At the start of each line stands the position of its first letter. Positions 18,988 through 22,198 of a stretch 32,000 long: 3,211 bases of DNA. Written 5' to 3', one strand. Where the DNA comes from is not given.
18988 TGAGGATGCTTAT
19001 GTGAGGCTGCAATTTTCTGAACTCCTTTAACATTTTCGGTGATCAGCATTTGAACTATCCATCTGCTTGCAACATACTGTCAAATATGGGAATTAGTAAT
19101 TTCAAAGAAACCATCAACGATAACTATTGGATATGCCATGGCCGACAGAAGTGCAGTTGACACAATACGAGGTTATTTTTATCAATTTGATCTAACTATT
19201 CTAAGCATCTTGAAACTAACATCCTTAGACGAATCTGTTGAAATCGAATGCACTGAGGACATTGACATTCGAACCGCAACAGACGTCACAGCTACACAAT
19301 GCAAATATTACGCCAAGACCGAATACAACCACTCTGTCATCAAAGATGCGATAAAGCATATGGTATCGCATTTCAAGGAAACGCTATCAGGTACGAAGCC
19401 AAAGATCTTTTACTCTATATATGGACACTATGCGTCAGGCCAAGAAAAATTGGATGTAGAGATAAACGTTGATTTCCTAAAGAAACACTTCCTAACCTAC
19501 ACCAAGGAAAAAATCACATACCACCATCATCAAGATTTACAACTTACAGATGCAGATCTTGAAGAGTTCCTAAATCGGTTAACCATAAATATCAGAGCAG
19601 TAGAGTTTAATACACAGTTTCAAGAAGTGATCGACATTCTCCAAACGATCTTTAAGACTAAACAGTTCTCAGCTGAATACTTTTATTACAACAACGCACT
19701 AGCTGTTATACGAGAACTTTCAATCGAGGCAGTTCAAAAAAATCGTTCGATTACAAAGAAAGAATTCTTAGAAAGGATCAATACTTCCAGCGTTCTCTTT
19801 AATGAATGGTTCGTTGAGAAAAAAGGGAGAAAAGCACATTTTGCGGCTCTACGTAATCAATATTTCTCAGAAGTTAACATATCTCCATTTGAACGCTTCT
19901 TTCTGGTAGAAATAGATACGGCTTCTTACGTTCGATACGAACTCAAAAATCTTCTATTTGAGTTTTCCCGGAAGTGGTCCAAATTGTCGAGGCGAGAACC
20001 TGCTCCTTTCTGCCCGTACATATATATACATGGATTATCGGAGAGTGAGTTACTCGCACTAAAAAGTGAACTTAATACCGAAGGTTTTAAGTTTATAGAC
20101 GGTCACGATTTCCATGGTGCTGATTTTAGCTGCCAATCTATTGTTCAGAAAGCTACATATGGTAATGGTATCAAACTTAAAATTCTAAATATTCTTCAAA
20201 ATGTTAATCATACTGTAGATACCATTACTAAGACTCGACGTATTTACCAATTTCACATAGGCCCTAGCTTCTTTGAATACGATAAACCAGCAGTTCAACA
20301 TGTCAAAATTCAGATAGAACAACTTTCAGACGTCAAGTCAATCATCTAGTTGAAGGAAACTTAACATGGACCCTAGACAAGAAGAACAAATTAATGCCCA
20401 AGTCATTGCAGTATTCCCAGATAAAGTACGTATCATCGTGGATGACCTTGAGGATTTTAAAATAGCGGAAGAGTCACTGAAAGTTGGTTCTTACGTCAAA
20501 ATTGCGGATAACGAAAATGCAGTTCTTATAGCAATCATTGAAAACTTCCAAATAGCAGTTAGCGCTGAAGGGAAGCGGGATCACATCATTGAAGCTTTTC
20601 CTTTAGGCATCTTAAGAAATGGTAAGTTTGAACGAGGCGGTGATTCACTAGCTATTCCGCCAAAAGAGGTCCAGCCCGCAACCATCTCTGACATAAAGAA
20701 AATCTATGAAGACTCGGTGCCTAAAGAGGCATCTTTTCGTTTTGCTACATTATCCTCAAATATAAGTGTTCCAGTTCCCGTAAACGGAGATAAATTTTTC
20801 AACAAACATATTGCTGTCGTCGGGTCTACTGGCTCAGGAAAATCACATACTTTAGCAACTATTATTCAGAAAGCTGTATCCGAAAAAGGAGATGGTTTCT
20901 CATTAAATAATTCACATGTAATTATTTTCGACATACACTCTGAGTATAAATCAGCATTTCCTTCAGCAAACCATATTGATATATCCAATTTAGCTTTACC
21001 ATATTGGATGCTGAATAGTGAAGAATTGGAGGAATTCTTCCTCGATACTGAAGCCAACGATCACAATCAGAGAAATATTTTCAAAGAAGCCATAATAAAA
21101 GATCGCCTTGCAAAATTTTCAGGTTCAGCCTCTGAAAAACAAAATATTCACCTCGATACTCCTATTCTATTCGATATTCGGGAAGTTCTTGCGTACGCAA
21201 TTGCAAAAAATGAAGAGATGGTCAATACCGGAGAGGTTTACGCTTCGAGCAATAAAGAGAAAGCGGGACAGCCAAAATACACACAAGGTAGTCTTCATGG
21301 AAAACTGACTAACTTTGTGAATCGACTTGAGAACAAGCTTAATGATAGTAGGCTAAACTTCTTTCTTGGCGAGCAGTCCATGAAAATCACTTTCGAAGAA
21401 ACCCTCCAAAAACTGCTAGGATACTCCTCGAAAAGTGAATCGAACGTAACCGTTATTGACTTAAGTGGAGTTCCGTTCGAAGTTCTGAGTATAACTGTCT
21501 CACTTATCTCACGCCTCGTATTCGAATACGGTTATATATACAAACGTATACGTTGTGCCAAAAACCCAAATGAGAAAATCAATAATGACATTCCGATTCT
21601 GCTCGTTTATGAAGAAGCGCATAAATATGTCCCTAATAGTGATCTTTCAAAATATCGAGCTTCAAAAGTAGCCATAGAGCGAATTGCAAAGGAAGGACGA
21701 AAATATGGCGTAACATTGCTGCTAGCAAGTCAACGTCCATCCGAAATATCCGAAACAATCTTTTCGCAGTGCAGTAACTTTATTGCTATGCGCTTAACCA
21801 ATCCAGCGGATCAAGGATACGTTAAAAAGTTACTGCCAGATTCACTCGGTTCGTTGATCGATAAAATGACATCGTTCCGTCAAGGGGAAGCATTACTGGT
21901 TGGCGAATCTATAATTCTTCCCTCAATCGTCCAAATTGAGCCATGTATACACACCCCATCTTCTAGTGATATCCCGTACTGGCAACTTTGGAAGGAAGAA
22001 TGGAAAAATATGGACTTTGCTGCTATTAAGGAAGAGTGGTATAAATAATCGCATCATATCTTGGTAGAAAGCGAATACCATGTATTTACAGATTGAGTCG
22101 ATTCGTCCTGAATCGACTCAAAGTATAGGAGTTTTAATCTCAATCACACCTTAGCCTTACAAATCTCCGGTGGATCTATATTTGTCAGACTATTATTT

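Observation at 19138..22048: AT-rich two-gene island cargo: DUF4297-like nuclease plus HerA-type ATPase, a candidate anti-phage defence module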

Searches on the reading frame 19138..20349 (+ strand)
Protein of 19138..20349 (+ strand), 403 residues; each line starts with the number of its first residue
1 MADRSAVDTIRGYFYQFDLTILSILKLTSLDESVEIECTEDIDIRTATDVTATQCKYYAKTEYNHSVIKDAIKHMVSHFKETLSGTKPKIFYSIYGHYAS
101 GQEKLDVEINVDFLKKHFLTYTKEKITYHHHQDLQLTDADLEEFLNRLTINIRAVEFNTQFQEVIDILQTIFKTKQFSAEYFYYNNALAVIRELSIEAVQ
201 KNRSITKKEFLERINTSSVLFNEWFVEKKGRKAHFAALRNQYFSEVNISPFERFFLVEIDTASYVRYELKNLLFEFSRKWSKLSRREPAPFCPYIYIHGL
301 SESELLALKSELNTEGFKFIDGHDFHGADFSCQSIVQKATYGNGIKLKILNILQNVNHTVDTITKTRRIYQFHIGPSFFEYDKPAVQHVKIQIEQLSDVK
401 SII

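Call 4: search_protein_families(library=pfam, proteins=[window:19138-20346:+], max_evalue=1)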
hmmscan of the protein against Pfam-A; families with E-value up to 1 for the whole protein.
window:19138-20346:+ (403 aa): 2 families
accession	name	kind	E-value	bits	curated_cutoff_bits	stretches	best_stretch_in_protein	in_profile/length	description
PF16406.10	DUF5014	-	0.035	15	30.2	1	310-348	38-76/90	Domain of unknown function (DUF5014)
PF08349.16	DUF1722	-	0.16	12.7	22.5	1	70-125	53-106/117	Protein of unknown function (DUF1722)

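Call 5: search_protein_families(library=padloc, proteins=[window:19138-20346:+], max_evalue=1)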
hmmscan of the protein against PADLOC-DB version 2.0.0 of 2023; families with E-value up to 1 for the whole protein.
window:19138-20346:+ (403 aa): 2 families
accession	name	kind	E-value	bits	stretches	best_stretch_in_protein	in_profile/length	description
PDLC02187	DUF4297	-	7.7e-164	543.4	1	1-403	1-404/404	-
PDLC03848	LmuA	-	4e-16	58.3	1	3-281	5-307/373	-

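Call 6: search_protein_families(library=ncbifam, proteins=[window:19138-20346:+], max_evalue=1)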
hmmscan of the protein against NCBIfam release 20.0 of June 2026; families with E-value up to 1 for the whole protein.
window:19138-20346:+ (403 aa): 1 family
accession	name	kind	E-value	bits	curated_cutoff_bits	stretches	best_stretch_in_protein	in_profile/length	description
NF042945.1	DUF4297_antiphage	equivalog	2.1e-166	553.8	300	1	4-403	1-400/400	DUF4297 family anti-phage-associated protein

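Call 7: search_solved_structures(query=window:19138-20346:+, max_evalue=0.01, show_alignments=1)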
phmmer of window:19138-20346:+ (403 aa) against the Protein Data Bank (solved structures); distinct sequences matched with E-value up to 0.01: 3.
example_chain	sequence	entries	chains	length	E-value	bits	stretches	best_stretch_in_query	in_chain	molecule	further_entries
8xav_G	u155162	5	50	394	2.9e-90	306.1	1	3-403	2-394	DUF4297 | Restriction endonuclease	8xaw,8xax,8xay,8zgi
9c1m_A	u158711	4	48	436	2.7e-16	62.7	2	2-102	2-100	DUF4297 domain-containing protein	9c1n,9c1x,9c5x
8ziq_A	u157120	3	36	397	6.9e-11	44.9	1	4-261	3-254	DUF4297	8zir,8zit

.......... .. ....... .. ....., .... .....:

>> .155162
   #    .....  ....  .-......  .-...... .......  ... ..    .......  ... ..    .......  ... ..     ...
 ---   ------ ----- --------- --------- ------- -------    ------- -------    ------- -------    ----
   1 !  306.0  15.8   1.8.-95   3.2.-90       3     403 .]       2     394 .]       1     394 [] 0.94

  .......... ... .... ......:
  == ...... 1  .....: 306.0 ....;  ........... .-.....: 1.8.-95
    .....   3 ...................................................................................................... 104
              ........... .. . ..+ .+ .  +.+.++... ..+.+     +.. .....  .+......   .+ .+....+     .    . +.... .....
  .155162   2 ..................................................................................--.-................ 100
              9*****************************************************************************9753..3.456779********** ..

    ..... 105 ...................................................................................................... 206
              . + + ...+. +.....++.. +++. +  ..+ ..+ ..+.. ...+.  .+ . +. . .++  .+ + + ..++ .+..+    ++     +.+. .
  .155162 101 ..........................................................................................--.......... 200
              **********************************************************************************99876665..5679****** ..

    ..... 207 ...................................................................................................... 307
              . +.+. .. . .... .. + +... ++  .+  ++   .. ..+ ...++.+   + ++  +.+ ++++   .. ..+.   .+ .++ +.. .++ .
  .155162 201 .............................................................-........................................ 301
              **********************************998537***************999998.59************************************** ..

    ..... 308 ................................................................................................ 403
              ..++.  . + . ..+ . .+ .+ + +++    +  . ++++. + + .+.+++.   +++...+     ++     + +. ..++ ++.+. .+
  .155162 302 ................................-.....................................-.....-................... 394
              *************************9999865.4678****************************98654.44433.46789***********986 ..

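Call 27: find_encoding_contigs(protein=window:19138-20349:+, flank=10000, max_places=8)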
Protein window:19138-20349:+ (403 aa): 5 contigs read that carry it; 5 places shown.
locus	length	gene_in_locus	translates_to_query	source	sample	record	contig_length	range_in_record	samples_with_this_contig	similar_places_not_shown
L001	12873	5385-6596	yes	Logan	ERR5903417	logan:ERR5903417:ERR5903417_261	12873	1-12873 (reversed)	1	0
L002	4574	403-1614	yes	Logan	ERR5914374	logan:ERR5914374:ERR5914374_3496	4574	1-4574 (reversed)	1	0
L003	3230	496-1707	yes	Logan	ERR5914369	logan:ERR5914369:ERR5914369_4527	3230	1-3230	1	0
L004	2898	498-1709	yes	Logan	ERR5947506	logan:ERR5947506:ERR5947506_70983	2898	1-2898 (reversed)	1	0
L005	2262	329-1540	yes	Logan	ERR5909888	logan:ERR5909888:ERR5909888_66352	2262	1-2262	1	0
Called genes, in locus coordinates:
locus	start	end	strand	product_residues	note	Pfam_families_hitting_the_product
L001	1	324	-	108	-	?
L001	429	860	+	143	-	PF02627:CMD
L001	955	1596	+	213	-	-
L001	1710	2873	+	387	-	PF06224:AlkZ-like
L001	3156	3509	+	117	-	PF05973:Gp49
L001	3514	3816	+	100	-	PF01381:HTH_3 (weak)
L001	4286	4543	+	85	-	PF04014:MazE_antitoxin (weak)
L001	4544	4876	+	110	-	PF02452:PemK_toxin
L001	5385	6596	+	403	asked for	-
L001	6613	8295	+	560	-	PF01580:FtsK_SpoIIIE (faint), PF01935:DUF87, PF10412:TrwB_AAD_bind (faint)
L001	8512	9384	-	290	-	PF02899:Phage_int_SAM_1 (faint), PF12834:Phage_int_SAM_2, PF12835:Integrase_1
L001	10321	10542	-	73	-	PF13693:HTH_35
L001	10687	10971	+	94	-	PF01381:HTH_3, PF12844:HTH_19 (weak), PF13560:HTH_31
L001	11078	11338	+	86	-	PF01381:HTH_3, PF12844:HTH_19 (weak), PF13560:HTH_31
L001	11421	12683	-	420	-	PF13356:Arm-DNA-bind_3, PF22022:Phage_int_M, PF00589:Phage_integrase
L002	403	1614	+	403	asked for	-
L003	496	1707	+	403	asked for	-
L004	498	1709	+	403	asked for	-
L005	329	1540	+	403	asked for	-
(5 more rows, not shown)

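Call 28: find_related_loci(query=window:19138-20346:+, collection=genome_contigs, flank=10000)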
Query window:19138-20346:+ (403 aa) in genome_contigs; peptide patterns used: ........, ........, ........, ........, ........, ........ (x = any residue, [..] = any of these).
46 stretches matched a pattern; 18 encode a relative of the query (tblastn E <= 1e-3); 17 distinct loci.
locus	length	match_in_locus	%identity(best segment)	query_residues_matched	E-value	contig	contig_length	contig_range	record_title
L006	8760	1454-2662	85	1-403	0e+0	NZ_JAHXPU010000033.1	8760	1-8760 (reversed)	Pantoea sp. B65 395, whole genome shotgun sequence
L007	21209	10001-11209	73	1-403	0e+0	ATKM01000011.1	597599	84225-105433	Pseudomonas sp. P818 P818-scaffold12, whole genome shotgun sequence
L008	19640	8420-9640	71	1-403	0e+0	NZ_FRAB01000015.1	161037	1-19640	Paraburkholderia terricola strain LMG 20594, whole genome shotgun sequence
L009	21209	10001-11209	71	1-403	0e+0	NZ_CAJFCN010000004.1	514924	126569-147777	Pseudomonas paracarnis strain V5/DAB/2/5, whole genome shotgun sequence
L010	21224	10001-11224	71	1-403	0e+0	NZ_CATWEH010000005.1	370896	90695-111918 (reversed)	Ralstonia edaphi strain LMG 6871 isolate LMG 6871 5, whole genome shotgun sequence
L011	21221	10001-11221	70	1-403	0e+0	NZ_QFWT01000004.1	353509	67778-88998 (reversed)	Vibrio albus strain E4404 contig4_1, whole genome shotgun sequence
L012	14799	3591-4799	68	1-403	0e+0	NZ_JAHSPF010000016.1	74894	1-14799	Erwinia phyllosphaerae strain CMYE1 NODE_16_length_74894_cov_147.213561, whole genome shotgun sequence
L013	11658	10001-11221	69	1-403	0e+0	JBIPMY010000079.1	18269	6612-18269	MAG: Bryobacter sp. isolate ME2017-07-24_3300042509_group7_bin86 Rohwer_bin2_scaffold_1548_c1, whole genome shotgun sequ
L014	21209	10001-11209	61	1-403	2e-171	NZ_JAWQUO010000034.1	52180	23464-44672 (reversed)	Iodobacter sp. CM08 contig34, whole genome shotgun sequence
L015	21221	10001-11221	67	1-403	0e+0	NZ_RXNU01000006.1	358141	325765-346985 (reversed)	Shewanella canadensis strain HAW-EB2 NODE_6_length_358141_cov_46.4573, whole genome shotgun sequence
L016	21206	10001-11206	54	2-403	4e-148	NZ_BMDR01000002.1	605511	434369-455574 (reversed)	Acinetobacter vivianii strain CCM 8642 sequence02, whole genome shotgun sequence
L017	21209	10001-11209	84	1-403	0e+0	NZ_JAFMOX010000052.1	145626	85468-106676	Rahnella rivi strain FC061912-K NODE_16_length_145626_cov_66.304751, whole genome shotgun sequence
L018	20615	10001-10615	90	1-205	2e-121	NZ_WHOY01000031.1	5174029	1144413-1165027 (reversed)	Pantoea sp. BAV 3049 NODE_125_length_5173969_cov_38.362724, whole genome shotgun sequence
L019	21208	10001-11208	53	1-403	2e-109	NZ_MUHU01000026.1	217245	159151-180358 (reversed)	Derxia lacustris strain HL-12 isolate fresh water ctg_26, whole genome shotgun sequence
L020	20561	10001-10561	76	1-187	1e-94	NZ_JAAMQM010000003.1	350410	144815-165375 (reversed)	Pseudomonas capeferrum strain 20A1 NODE_3_length_350410_cov_53.526035, whole genome shotgun sequence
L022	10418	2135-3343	51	1-403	1e-139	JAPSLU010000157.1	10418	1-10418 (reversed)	MAG: Bacillus sp. (in: firmicutes) isolate RH59_bin.048 NODE_4330_length_10418_cov_2.847245, whole genome shotgun sequen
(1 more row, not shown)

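Call 53: search_dna_similar(query=window:19138-20346:+, collection=plasmids, mode=protein, max_rows=12)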
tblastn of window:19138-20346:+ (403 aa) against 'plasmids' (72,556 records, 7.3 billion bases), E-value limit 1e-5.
Records with a match: 22; places in all: 24; records where one place covers at least 80% of the query: 10.
Best place of each record, by identity: 60-80% 5; <60% 17.
By first word of the organism name: Ralstonia 4; Agrobacterium 4; Rhizobium 2; Peribacillus 2; Paraburkholderia 1; Phaeobacter 1; Yoonia 1; Pseudosulfitobacter 1; Variovorax 1; Burkholderia 1; and 4 more.
By predicted mobility (MOB-suite, as given by PLSDB): non-mobilizable 10; conjugative 9; mobilizable 3.
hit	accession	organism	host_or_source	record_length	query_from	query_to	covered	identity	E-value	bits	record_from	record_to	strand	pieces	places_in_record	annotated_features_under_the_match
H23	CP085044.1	Ralstonia solanacearum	sunflower,cell culture,stem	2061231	1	403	100%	74.0%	0e+0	593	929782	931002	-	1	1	hypothetical protein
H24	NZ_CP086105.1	Ralstonia sp. RS650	sunflower,cell culture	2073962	1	403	100%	74.0%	0e+0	593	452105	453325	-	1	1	none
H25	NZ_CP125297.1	Paraburkholderia sabiae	Mimosa caesalpiniifolia,cell ...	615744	1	403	100%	73.3%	0e+0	588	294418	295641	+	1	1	DUF4297 family anti-phage-associated protein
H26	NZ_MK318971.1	Rhizobium rhizogenes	-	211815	1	403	100%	50.9%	4e-124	402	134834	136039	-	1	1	DUF4297 family anti-phage-associated protein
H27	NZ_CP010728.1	Phaeobacter inhibens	cell culture,clam larvae aquaculture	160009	1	403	100%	48.8%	9e-112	367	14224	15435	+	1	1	DUF4297 family anti-phage-associated protein | DEAD/DEAH box helicase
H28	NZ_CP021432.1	Yoonia vestfoldensis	Skeletonema marinoi strain RO5AC,Cell ...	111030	3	403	100%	48.8%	6e-111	364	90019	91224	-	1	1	DUF4297 family anti-phage-associated protein | DEAD/DEAH box helicase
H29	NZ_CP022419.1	Pseudosulfitobacter pseudonitzschiae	Skeletonema marinoi strain RO5AC,Cell ...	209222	1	403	100%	48.3%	8e-111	364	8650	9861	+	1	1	DUF4297 family anti-phage-associated protein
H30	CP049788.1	Ralstonia solanacearum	whole organism,isolated from the ...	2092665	152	403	63%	71.4%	7e-113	370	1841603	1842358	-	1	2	none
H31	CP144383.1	Ralstonia solanacearum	tobacco,whole organism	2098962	152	403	63%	71.4%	7e-113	370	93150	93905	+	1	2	hypothetical protein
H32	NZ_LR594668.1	Variovorax sp. SRS16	linuron-contaminated soil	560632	1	392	97%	34.8%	3e-56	206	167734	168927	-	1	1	DUF4297 family anti-phage-associated protein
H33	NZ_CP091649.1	Burkholderia aenigmatica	-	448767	1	366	91%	36.6%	2e-55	204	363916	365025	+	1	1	DUF4297 family anti-phage-associated protein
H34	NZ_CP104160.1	Rhizobium sp. CB3060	Leucaena leucocephala,cell culture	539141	4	403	99%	24.5%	2e-19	98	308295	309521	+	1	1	DUF4297 family anti-phage-associated protein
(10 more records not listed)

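Call 54: search_dna_similar(query=window:19138-20346:+, collection=phages, mode=protein, max_rows=10)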
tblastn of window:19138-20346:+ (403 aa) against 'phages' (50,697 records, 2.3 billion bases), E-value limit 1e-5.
No match.

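Call 58: search_protein_families(library=pfam, proteins=[L017:10001-11209:+, L022:2135-3343:+], max_evalue=10)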
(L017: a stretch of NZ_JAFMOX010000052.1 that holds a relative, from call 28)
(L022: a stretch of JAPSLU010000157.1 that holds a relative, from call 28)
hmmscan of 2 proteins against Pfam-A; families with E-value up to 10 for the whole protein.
L017:10001-11209:+ (403 aa): 0 families

L022:2135-3343:+ (403 aa): 1 family
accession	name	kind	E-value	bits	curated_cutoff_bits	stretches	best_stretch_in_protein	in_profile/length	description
PF24956.1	Msl2-3_C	-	2.3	8.9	29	1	192-218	26-52/87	Mechanosensitive ion channel protein 2/3 C-terminal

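Call 60: search_solved_structures(query=A2, max_evalue=1)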
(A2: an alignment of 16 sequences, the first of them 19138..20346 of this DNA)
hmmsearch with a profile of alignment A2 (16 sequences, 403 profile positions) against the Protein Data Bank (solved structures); distinct sequences matched with E-value up to 1: 4.
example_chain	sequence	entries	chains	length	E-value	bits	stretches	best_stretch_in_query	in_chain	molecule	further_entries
8xav_G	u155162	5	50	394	7.6e-161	538.6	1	3-403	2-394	DUF4297 | Restriction endonuclease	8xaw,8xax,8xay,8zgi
9c1m_A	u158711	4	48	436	4.6e-25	91.4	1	1-337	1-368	DUF4297 domain-containing protein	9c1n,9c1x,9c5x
8ziq_A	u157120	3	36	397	1.9e-24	89.4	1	4-282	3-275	DUF4297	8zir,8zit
8edc_A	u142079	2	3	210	0.16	14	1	39-83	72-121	Netrin receptor unc-5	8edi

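Call 65: list_cluster_members(proteins=[window:19138-20346:+, window:20366-22045:+])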
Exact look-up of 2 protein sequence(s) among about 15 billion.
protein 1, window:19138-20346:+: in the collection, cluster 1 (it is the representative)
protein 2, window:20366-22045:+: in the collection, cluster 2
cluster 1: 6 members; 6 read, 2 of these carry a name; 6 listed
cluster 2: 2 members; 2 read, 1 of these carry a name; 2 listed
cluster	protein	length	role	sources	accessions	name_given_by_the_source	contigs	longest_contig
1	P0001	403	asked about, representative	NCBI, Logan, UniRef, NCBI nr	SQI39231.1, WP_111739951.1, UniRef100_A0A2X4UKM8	Uncharacterised protein [Leminorella richardii] | Uncharacterized protein n=1 Tax=Leminorella richardii TaxID=158841 RepID=A0A2X4UKM8_9GAMM | DUF4297 family anti-phage-associated protein [Leminorella richardii]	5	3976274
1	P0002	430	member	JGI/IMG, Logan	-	hypothetical protein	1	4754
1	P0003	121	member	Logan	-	-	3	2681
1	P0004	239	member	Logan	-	-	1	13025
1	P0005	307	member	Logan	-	-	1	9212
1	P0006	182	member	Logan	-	-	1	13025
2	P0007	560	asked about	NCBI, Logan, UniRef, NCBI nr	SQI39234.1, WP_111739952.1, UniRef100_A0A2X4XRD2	Type IV secretory pathway, VirB4 components [Leminorella richardii] | Type IV secretory pathway, VirB4 components n=1 Tax=Leminorella richardii TaxID=158841 ... | ATP-binding protein [Leminorella richardii]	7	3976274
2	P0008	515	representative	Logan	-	-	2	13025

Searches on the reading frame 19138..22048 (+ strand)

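Call 58: search_protein_families(library=pfam, proteins=[L023:7998-9179:+, L024:4339-5577:+], max_evalue=10)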
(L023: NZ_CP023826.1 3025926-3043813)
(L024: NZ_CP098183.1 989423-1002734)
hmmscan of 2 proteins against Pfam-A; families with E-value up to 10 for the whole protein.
L023:7998-9179:+ (394 aa): 2 families
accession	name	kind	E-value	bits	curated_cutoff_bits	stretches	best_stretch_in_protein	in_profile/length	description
PF04492.19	Phage_rep_O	-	0.00043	21.2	28.7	1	182-239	35-76/95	Bacteriophage replication protein O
PF13156.12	Mrr_cat_2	-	0.045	14.1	22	1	45-61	40-56/127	Restriction endonuclease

L024:4339-5577:+ (413 aa): 1 family
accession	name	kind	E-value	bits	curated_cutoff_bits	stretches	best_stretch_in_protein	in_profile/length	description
PF14130.12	Cap4_nuclease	-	0.0083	16.8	26.2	1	21-71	20-72/200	Cap4, dsDNA endonuclease domain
